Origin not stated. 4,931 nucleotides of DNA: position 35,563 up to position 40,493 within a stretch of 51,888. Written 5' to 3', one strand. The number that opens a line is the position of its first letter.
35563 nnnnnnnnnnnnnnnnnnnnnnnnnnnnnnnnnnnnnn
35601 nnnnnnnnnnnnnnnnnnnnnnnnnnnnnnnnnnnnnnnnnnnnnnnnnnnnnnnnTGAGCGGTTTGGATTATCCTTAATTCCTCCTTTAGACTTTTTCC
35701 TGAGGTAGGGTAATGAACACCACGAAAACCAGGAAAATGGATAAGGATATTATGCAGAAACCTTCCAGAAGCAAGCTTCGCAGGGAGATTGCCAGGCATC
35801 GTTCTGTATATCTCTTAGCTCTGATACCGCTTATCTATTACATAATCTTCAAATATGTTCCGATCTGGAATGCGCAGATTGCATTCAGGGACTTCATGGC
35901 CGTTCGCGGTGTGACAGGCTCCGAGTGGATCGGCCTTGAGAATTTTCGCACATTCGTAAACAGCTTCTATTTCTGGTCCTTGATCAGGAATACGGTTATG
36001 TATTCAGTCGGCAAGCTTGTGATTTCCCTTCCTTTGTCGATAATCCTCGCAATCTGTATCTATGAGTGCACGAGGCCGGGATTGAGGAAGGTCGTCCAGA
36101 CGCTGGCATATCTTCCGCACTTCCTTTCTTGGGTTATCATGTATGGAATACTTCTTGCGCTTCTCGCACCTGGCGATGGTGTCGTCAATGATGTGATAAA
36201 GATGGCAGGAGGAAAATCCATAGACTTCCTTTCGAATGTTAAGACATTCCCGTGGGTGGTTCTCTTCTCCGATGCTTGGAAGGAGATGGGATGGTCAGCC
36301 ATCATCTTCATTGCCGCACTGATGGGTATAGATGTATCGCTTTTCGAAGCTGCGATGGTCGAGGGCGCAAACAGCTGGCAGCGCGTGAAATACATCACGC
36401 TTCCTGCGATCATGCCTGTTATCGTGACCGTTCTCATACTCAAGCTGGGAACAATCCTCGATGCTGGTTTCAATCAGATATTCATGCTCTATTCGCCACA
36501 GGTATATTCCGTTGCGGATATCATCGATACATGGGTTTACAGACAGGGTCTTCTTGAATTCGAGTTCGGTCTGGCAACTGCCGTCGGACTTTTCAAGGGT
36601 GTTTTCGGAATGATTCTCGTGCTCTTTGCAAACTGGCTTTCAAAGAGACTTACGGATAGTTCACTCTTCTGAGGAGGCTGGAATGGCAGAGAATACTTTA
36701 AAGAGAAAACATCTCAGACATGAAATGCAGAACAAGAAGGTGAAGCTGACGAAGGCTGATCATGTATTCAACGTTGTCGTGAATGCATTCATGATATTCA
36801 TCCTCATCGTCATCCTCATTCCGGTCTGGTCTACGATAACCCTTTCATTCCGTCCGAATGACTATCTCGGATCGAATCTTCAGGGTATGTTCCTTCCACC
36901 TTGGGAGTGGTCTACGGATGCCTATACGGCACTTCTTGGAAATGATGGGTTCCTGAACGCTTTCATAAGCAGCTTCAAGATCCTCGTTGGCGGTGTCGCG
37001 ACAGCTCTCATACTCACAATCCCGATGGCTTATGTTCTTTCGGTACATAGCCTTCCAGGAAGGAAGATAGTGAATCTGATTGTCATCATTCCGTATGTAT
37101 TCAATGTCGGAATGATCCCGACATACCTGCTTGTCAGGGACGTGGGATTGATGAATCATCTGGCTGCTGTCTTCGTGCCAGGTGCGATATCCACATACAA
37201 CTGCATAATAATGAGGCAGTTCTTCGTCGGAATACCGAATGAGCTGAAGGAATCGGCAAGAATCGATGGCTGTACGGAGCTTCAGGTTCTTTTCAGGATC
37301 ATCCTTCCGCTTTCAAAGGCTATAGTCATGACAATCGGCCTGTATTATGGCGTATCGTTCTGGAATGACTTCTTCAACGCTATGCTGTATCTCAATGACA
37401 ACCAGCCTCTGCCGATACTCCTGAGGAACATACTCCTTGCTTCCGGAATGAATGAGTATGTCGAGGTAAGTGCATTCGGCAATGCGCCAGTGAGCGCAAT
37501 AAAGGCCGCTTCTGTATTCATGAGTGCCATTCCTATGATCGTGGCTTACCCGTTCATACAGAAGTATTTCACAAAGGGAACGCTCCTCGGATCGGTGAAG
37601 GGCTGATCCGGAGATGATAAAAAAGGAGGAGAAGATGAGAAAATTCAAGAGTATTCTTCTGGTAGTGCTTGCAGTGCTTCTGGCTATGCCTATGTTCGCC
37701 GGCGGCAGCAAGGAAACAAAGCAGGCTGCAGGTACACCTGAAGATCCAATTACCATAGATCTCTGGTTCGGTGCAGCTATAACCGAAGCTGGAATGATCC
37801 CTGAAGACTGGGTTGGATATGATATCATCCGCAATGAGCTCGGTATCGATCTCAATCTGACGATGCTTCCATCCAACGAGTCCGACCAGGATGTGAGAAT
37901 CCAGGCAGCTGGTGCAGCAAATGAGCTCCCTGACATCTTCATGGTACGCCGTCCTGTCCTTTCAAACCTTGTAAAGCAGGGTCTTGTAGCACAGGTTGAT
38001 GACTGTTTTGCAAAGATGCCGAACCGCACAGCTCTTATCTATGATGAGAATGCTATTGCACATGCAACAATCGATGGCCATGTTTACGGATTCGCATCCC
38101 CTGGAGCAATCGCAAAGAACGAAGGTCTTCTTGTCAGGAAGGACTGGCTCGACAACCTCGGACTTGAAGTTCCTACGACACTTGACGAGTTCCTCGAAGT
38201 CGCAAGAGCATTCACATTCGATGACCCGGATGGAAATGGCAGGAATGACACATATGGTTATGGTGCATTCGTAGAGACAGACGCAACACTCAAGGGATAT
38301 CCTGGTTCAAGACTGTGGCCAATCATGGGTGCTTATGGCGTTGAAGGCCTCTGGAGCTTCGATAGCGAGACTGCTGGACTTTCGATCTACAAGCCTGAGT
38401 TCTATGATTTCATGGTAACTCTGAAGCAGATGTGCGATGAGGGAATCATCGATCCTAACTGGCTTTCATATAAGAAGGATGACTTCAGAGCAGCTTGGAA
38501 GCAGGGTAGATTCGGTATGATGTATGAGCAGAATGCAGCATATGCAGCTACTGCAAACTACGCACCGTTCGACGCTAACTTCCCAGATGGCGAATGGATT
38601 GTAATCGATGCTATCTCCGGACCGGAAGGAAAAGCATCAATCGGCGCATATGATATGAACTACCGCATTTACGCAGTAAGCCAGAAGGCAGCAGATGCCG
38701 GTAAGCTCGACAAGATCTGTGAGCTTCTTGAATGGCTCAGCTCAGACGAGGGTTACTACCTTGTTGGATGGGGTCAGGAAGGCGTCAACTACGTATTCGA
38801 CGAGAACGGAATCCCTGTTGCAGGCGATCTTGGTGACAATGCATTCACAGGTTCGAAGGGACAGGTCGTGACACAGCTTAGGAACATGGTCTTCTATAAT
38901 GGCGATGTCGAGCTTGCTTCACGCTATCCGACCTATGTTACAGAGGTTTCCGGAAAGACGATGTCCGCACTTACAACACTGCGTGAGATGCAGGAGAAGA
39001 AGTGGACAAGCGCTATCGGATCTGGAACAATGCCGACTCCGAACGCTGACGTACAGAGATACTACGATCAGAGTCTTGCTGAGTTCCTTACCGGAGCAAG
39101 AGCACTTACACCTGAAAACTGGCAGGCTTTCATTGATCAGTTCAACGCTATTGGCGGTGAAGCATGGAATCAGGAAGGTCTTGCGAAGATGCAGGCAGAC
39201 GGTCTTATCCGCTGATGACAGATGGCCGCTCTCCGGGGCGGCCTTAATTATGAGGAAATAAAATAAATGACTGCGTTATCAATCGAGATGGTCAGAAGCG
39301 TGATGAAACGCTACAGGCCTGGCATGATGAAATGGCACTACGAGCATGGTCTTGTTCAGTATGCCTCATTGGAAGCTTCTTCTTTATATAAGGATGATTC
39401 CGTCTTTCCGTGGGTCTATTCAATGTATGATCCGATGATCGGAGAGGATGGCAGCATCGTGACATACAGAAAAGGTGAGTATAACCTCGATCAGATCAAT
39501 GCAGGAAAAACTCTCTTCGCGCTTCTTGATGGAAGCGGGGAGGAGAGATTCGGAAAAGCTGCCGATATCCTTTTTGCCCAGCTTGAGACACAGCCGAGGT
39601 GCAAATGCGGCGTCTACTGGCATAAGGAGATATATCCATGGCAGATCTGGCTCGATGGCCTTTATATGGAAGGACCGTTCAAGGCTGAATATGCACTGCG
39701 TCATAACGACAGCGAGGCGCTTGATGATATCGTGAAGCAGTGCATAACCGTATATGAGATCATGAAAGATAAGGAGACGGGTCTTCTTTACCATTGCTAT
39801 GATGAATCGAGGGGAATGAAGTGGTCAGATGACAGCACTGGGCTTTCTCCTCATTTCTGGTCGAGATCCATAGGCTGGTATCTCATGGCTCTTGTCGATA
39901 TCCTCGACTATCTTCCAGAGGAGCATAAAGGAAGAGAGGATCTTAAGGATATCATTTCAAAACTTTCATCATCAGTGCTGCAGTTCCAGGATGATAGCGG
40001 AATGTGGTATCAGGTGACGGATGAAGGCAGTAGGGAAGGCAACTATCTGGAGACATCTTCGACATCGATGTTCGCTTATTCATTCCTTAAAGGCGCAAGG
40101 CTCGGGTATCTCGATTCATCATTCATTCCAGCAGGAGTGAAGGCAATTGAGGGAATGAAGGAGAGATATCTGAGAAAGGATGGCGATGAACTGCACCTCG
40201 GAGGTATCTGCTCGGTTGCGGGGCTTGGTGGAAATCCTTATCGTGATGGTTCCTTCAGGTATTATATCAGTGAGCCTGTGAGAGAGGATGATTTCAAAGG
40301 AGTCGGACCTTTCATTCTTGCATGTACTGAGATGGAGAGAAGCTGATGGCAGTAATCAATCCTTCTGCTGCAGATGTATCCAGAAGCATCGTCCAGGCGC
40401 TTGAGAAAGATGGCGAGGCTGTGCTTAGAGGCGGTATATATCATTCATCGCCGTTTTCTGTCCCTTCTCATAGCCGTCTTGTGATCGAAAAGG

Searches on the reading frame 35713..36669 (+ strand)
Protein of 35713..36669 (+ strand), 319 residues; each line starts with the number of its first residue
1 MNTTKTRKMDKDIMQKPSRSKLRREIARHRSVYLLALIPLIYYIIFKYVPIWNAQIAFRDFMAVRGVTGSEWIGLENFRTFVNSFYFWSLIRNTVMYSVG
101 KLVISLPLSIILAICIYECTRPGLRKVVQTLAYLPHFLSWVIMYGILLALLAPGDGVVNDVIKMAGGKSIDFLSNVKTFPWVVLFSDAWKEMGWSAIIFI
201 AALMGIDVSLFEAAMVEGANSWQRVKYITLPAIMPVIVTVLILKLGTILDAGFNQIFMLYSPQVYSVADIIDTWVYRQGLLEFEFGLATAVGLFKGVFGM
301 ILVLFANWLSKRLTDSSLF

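Call 15: search_protein_families(library=pfam, proteins=[window:35713-36669:+], max_evalue=0.001)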
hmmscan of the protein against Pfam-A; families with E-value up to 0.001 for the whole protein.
window:35713-36669:+ (319 aa): 1 family
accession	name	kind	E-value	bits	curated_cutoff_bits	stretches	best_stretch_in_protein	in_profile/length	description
PF00528.27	BPD_transp_1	-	1.2e-12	48.4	26.4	1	106-314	2-183/184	Binding-protein-dependent transport system inner membrane component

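Call 73: search_protein_families(library=ncbifam, proteins=[window:35713-36669:+], max_evalue=0.00001)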
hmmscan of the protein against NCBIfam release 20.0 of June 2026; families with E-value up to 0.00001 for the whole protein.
window:35713-36669:+ (319 aa): 7 families
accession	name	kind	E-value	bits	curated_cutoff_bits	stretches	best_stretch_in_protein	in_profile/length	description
NF007852.0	PRK10561.1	equivalog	2.7e-17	63.5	335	1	30-289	12-267/295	sn-glycerol-3-phosphate ABC transporter permease UgpA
NF040931.1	ABC_arch_GlcT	equivalog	2.4e-11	43.8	360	1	39-248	5-212/278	glucose ABC transporter permease GlcT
TIGR03262.1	PhnU2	equivalog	2.7e-11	42.8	593.25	1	68-252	34-206/546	putative 2-aminoethylphosphonate ABC transporter permease subunit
TIGR02138.1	phosphate_pstC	equivalog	7.9e-10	38.2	196.45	1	32-131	8-106/296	phosphate ABC transporter permease subunit PstC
NF008231.0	PRK10998.1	equivalog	7.8e-07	28.9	261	1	205-314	183-290/296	maltose ABC transporter permease MalG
TIGR03226.1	PhnU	equivalog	9.4e-07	28.6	283.45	1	61-306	66-298/311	2-aminoethylphosphonate ABC transporter permease subunit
NF011624.0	PRK15050.1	equivalog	1.6e-06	27.4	247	1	62-300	46-276/297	2-aminoethylphosphonate ABC transporter permease subunit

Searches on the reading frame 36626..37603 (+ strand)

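Call 15: search_protein_families(library=pfam, proteins=[window:36626-37603:+], max_evalue=0.001)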
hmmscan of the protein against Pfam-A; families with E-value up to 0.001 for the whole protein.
window:36626-37603:+ (326 aa): 1 family
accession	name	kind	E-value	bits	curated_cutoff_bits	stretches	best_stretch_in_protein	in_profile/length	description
PF00528.27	BPD_transp_1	-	8.7e-07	29.3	26.4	1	147-315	22-178/184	Binding-protein-dependent transport system inner membrane component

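Call 73: search_protein_families(library=ncbifam, proteins=[window:36626-37603:+], max_evalue=0.00001)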
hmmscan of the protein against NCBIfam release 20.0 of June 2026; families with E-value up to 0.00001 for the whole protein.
window:36626-37603:+ (326 aa): 7 families
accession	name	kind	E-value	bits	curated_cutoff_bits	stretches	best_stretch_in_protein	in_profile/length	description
NF008210.0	PRK10973.1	equivalog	2.9e-15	56.7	297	1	71-318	44-275/281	sn-glycerol-3-phosphate ABC transporter permease UgpE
NF040932.1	ABC_arch_GlcU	equivalog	2.7e-13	50.2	340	1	54-320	7-265/272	glucose ABC transporter permease GlcU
NF008231.0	PRK10998.1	equivalog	4.8e-11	42.8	261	1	45-326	9-296/296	maltose ABC transporter permease MalG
TIGR01581.1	Mo_ABC_porter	hypoth_equivalog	3.6e-09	36.5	210.3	1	109-235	19-161/225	ABC transporter permease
NF007047.0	PRK09500.1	equivalog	2.9e-07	30.4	326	1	49-236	4-187/257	spermidine/putrescine ABC transporter permease PotC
TIGR02141.1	modB_ABC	equivalog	6e-06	26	182.6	0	116-235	3-138/208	molybdate ABC transporter permease subunit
NF011624.0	PRK15050.1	equivalog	8.9e-06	25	247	0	94-153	56-115/297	2-aminoethylphosphonate ABC transporter permease subunit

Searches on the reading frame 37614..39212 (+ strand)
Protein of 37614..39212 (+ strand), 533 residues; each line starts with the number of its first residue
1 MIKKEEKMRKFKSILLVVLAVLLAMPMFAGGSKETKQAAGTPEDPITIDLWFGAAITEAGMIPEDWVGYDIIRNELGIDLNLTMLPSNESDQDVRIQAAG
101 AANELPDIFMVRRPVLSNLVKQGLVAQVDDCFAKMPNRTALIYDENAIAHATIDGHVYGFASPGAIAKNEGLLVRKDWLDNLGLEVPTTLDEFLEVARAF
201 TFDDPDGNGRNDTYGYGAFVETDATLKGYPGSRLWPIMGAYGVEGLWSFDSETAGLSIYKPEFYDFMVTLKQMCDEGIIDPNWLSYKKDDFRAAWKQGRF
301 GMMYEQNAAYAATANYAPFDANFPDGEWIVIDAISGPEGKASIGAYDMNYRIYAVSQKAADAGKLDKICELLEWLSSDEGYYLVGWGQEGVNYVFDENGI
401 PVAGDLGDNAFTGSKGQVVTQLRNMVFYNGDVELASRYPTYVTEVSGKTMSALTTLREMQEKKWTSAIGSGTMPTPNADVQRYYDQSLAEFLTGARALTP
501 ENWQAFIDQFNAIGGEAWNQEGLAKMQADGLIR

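Call 15: search_protein_families(library=pfam, proteins=[window:37614-39212:+], max_evalue=0.001)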
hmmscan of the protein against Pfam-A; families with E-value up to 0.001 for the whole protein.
window:37614-39212:+ (533 aa): 1 family
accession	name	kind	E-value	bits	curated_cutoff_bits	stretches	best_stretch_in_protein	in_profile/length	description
PF13416.11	SBP_bac_8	-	2.1e-10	41.3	27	1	83-323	15-207/279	Bacterial extracellular solute-binding protein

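Call 73: search_protein_families(library=ncbifam, proteins=[window:37614-39212:+], max_evalue=0.00001)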
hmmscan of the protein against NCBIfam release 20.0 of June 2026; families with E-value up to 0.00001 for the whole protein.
window:37614-39212:+ (533 aa): 0 families

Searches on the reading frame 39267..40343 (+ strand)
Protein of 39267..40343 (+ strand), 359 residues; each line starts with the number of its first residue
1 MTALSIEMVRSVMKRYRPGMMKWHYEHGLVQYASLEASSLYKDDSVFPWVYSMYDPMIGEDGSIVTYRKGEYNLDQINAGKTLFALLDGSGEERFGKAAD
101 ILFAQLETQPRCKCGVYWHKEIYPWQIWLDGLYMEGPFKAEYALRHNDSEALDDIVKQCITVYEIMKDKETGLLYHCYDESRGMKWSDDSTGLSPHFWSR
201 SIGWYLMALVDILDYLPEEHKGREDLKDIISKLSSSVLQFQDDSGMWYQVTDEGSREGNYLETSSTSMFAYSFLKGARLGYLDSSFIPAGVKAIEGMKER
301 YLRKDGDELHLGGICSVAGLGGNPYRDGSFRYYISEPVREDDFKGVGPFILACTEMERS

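Call 15: search_protein_families(library=pfam, proteins=[window:39267-40343:+], max_evalue=0.001)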
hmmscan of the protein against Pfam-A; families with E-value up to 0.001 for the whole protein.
window:39267-40343:+ (359 aa): 1 family
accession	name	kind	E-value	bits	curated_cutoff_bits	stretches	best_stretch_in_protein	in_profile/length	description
PF07470.19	Glyco_hydro_88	-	4.9e-94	315.6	26.6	1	10-358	7-350/352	Glycosyl Hydrolase Family 88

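Call 73: search_protein_families(library=ncbifam, proteins=[window:39267-40343:+], max_evalue=0.00001)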
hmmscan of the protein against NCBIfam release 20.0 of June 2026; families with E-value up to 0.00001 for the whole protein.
window:39267-40343:+ (359 aa): 1 family
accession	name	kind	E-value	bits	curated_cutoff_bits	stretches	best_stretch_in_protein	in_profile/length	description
NF051900.1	BetGalacBglBAgro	equivalog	7.6e-22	77.8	420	1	22-298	18-282/333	beta-galactosidase BglB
